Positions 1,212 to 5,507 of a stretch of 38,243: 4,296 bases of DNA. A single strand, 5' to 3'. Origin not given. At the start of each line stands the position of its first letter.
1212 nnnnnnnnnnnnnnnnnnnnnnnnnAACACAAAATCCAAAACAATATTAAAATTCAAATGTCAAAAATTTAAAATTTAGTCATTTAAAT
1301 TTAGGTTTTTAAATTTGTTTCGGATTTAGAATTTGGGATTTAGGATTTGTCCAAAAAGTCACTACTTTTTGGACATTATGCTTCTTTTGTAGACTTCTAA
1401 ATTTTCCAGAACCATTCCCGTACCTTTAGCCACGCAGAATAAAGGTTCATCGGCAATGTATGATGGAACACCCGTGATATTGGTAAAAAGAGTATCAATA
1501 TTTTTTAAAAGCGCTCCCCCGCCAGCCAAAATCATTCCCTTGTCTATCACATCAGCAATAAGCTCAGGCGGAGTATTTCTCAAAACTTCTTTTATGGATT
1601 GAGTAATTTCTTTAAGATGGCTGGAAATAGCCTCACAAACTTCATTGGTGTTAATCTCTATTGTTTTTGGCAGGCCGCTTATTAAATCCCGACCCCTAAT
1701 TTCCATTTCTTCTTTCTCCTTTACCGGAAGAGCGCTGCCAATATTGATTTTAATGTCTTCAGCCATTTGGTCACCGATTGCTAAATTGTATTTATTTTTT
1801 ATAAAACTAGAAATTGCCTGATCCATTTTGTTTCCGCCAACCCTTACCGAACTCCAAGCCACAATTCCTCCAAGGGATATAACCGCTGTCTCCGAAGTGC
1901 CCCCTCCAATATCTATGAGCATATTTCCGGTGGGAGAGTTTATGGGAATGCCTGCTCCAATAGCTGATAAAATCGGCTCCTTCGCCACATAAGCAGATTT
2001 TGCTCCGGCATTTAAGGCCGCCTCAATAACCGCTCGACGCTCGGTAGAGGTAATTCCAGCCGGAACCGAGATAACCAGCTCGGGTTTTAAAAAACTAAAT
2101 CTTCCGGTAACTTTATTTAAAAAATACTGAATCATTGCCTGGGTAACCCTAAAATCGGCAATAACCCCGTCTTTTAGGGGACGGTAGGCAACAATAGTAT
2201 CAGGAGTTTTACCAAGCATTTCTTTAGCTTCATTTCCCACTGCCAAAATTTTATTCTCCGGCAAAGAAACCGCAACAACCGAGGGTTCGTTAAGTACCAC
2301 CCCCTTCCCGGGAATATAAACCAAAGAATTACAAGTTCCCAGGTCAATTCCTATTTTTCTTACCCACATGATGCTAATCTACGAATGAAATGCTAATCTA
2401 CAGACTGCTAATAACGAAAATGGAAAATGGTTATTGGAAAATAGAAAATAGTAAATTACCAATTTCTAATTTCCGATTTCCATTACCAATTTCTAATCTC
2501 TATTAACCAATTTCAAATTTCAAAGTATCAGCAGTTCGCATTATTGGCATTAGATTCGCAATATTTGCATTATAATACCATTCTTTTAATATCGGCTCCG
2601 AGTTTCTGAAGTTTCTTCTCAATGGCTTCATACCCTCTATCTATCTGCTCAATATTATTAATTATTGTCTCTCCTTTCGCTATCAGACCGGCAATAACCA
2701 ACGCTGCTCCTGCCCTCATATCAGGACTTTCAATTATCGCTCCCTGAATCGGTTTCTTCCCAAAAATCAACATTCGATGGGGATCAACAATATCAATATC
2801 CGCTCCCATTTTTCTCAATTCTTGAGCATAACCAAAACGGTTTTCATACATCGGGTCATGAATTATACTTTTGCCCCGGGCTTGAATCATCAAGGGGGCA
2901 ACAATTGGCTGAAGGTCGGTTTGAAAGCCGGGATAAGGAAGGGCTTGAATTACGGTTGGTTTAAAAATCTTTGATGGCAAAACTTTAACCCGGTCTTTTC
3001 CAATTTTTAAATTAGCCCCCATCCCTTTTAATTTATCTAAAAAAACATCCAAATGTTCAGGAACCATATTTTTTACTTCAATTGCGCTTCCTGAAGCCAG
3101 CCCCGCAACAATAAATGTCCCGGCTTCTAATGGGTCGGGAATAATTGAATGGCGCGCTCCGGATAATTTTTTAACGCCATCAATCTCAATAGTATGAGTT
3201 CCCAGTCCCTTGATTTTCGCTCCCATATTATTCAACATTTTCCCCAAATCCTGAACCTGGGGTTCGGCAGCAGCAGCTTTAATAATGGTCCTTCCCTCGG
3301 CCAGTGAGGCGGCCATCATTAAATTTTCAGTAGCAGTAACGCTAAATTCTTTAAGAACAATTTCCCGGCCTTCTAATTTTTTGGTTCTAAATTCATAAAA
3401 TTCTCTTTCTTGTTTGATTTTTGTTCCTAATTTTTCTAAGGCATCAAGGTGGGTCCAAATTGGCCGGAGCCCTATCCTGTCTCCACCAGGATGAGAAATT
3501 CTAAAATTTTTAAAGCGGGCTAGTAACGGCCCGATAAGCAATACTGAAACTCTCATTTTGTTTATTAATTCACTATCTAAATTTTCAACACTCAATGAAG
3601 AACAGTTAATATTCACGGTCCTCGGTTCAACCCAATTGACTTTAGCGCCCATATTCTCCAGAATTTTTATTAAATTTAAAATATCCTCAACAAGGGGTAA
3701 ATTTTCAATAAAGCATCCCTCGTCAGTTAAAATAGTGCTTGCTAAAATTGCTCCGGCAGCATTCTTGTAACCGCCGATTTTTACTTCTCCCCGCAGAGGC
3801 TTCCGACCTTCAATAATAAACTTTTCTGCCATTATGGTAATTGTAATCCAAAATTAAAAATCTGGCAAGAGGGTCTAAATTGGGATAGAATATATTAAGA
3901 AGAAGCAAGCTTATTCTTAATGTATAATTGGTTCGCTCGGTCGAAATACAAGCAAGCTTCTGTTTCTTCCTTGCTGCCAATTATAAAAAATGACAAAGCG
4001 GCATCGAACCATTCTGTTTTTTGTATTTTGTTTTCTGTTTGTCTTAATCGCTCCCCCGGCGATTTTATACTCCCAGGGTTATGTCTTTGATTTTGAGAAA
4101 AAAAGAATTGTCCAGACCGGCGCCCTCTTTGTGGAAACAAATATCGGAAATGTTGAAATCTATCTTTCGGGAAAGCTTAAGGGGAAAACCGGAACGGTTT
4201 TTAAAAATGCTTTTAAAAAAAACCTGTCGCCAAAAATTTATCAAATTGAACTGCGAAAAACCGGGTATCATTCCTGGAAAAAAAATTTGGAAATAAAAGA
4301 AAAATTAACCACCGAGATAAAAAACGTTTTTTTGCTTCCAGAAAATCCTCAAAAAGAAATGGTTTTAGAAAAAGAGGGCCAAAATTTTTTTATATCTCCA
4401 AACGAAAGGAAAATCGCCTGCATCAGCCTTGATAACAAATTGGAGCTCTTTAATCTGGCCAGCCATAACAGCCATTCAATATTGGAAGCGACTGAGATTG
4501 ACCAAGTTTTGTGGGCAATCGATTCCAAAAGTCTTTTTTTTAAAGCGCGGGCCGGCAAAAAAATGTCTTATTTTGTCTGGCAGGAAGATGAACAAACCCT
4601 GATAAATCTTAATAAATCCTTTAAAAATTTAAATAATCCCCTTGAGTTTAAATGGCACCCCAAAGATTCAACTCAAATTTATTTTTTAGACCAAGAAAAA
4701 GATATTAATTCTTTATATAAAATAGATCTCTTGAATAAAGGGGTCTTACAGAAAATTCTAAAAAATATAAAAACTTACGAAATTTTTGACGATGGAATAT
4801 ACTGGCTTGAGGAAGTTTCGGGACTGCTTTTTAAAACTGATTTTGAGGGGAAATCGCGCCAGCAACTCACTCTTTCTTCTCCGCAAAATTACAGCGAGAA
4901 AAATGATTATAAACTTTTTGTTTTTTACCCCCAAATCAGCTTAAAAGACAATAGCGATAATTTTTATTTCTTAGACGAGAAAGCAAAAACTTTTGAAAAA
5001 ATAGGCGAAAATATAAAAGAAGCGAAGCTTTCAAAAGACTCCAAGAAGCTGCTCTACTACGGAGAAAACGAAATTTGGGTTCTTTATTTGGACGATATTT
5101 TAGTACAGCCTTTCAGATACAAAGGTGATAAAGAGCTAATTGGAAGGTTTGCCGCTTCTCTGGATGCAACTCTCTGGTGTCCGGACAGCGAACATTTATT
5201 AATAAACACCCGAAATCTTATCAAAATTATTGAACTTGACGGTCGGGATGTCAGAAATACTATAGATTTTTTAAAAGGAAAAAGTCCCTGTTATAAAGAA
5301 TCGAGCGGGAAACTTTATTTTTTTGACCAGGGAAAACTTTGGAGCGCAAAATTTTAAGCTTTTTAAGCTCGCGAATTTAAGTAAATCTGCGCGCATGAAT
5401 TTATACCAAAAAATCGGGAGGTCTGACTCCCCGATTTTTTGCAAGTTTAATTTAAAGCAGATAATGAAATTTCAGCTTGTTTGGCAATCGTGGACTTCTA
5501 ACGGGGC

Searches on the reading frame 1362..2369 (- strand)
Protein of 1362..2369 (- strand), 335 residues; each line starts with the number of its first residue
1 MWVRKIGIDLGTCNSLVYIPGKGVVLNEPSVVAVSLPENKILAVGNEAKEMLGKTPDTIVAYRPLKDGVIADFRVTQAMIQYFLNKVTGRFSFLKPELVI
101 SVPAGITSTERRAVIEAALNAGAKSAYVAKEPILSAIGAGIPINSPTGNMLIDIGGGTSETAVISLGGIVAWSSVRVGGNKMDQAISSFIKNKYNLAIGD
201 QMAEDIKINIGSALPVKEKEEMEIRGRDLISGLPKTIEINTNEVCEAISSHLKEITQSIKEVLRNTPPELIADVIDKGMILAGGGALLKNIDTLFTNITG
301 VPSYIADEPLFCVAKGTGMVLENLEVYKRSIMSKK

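Call 56: search_protein_families(library=pfam, proteins=[window:1362-2369:-], max_evalue=0.001)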
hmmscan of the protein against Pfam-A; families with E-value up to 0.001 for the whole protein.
window:1362-2369:- (335 aa): 4 families
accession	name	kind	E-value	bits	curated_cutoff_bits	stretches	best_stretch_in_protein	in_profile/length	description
PF06723.19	MreB_Mbl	-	3.7e-137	457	27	1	5-327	3-325/327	MreB/Mbl protein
PF14450.12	FtsA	-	2.2e-13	51.1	31.8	1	150-309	1-120/127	Cell division protein FtsA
PF00012.26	HSP70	-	8.5e-09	34.6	20.6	1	97-206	135-250/599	Hsp70 protein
PF00022.25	Actin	-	1.5e-07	30.9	27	1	30-193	32-190/410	Actin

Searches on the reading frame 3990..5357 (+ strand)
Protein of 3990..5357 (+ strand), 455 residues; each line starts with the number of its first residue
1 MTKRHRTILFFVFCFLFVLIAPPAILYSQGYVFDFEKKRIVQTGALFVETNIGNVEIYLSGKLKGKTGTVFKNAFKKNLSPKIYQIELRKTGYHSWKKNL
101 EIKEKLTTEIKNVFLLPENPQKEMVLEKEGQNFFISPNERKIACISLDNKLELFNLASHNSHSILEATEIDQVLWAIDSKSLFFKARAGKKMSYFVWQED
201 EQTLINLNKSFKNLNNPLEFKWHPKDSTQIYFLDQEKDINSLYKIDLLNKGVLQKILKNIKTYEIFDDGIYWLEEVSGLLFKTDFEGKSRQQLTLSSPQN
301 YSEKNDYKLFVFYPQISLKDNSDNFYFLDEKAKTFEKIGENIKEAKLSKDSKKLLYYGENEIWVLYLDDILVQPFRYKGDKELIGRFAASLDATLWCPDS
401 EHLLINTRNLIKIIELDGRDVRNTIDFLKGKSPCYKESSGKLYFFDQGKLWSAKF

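Call 56: search_protein_families(library=pfam, proteins=[window:3990-5357:+], max_evalue=0.001)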
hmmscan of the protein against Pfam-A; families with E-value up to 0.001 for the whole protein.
window:3990-5357:+ (455 aa): 1 family
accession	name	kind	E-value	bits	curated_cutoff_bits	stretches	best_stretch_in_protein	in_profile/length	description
PF08308.17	PEGA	-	0.0006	20.1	20.8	0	44-111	2-64/71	PEGA domain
